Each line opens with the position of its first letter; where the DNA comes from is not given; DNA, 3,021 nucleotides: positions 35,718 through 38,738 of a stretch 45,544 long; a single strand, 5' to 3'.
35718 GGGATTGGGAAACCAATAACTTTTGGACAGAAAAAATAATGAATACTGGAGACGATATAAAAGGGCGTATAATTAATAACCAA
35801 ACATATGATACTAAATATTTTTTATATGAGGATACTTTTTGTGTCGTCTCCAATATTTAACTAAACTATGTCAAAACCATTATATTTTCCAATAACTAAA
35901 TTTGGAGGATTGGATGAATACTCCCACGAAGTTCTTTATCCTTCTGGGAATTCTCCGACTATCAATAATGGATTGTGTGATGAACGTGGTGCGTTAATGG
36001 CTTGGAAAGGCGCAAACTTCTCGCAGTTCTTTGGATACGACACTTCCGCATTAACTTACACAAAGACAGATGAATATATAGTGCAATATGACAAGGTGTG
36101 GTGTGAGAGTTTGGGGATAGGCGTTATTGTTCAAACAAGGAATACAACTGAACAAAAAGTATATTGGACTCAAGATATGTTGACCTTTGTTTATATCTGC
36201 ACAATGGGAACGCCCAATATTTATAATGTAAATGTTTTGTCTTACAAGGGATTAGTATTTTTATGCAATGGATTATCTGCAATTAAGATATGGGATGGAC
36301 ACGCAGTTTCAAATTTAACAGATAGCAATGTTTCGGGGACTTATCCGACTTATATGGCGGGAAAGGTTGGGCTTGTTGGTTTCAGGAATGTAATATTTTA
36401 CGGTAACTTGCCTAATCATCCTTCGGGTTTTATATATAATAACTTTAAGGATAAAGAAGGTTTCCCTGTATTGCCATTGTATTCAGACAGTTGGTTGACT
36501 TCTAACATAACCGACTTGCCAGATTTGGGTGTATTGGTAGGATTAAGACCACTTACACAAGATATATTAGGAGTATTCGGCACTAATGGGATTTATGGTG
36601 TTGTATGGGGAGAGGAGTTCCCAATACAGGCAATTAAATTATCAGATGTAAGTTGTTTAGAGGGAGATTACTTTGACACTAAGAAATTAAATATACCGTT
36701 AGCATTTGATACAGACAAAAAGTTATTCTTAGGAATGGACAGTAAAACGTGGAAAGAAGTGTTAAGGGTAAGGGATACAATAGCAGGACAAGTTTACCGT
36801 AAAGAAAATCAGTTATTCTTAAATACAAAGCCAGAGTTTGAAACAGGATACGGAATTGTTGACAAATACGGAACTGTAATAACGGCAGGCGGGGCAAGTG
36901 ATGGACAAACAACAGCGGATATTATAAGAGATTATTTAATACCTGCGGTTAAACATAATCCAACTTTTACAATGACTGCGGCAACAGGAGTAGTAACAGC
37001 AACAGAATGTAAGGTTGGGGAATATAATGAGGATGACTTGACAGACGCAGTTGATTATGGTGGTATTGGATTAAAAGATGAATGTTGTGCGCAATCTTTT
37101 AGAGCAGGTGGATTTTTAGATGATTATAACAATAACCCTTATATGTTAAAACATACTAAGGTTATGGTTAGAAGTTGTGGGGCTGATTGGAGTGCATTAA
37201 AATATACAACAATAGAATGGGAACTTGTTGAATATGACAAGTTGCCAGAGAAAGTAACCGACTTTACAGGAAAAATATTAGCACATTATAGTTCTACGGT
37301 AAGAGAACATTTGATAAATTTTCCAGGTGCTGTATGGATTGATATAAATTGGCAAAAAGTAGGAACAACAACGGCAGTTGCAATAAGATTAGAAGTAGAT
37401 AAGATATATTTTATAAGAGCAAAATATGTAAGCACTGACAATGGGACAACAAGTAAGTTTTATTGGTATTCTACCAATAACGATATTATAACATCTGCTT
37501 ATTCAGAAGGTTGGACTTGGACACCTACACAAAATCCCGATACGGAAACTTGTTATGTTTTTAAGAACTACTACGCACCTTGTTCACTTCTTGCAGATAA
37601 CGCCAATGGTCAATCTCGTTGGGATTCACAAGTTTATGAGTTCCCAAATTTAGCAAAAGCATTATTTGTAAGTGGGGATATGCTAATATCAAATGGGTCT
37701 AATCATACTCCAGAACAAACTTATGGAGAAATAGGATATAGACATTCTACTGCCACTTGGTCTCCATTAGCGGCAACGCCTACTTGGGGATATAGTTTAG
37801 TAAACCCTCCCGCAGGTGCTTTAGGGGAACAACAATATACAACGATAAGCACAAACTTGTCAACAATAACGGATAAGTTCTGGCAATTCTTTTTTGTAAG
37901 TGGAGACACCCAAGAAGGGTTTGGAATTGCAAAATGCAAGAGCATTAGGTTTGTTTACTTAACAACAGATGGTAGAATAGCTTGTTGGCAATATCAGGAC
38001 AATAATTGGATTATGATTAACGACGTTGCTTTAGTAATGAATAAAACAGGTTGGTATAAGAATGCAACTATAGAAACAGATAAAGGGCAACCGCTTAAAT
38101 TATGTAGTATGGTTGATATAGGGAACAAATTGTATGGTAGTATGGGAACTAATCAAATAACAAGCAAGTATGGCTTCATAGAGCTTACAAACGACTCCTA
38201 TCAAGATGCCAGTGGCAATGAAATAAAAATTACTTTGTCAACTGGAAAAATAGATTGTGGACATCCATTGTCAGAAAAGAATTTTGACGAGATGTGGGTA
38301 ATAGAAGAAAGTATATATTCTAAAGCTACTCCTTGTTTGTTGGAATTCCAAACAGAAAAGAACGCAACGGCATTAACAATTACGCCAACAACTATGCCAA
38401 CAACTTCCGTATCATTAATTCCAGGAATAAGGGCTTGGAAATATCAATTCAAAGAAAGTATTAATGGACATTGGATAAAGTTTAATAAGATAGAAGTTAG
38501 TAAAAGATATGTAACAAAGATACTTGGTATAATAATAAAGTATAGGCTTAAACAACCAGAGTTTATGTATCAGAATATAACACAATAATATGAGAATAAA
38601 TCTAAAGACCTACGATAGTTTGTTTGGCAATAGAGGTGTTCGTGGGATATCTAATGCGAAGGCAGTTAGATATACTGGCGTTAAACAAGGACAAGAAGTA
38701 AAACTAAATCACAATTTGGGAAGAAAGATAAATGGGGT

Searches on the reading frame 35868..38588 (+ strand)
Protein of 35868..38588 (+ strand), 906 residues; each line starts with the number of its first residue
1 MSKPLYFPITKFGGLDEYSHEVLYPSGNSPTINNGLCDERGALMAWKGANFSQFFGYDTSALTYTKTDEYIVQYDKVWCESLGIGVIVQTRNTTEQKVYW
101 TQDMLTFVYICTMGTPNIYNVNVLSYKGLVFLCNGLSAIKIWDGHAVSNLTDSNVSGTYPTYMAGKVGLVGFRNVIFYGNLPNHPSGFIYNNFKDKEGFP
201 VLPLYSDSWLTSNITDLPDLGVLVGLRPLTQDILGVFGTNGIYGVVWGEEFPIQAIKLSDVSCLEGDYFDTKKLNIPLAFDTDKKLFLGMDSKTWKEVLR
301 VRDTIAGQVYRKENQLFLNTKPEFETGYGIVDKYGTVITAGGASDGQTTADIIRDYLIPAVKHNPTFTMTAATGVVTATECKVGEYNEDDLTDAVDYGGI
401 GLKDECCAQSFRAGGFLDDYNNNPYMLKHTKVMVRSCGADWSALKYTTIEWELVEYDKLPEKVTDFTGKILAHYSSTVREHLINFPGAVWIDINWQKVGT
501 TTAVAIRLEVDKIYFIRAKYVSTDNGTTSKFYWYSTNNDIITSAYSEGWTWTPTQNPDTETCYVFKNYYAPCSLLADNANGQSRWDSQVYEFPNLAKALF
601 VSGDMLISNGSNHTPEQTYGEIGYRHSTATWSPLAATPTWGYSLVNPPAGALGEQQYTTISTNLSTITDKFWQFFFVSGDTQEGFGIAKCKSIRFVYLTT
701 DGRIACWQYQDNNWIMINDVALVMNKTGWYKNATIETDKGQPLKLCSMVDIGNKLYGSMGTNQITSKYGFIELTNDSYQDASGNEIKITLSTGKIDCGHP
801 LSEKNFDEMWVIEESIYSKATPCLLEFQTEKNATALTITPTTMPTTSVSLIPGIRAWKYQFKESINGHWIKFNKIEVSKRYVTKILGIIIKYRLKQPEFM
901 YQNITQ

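Call 22: find_related_loci(query=window:35868-38588:+, collection=viral_contigs, flank=6000)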
Query window:35868-38588:+ (906 aa) in viral_contigs; peptide patterns used: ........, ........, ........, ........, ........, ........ (x = any residue, [..] = any of these).
1 stretches matched a pattern, but none encodes a relative of the query by tblastn (E <= 1e-3).

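Call 23: search_protein_families(library=pfam, proteins=[window:35868-38588:+], max_evalue=0.01)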
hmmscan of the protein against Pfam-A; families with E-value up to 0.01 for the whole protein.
window:35868-38588:+ (906 aa): 0 families

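Call 24: search_protein_families(library=phrogs, proteins=[window:35868-38588:+], max_evalue=0.001)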
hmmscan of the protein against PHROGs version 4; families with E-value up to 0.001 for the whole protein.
window:35868-38588:+ (906 aa): 0 families
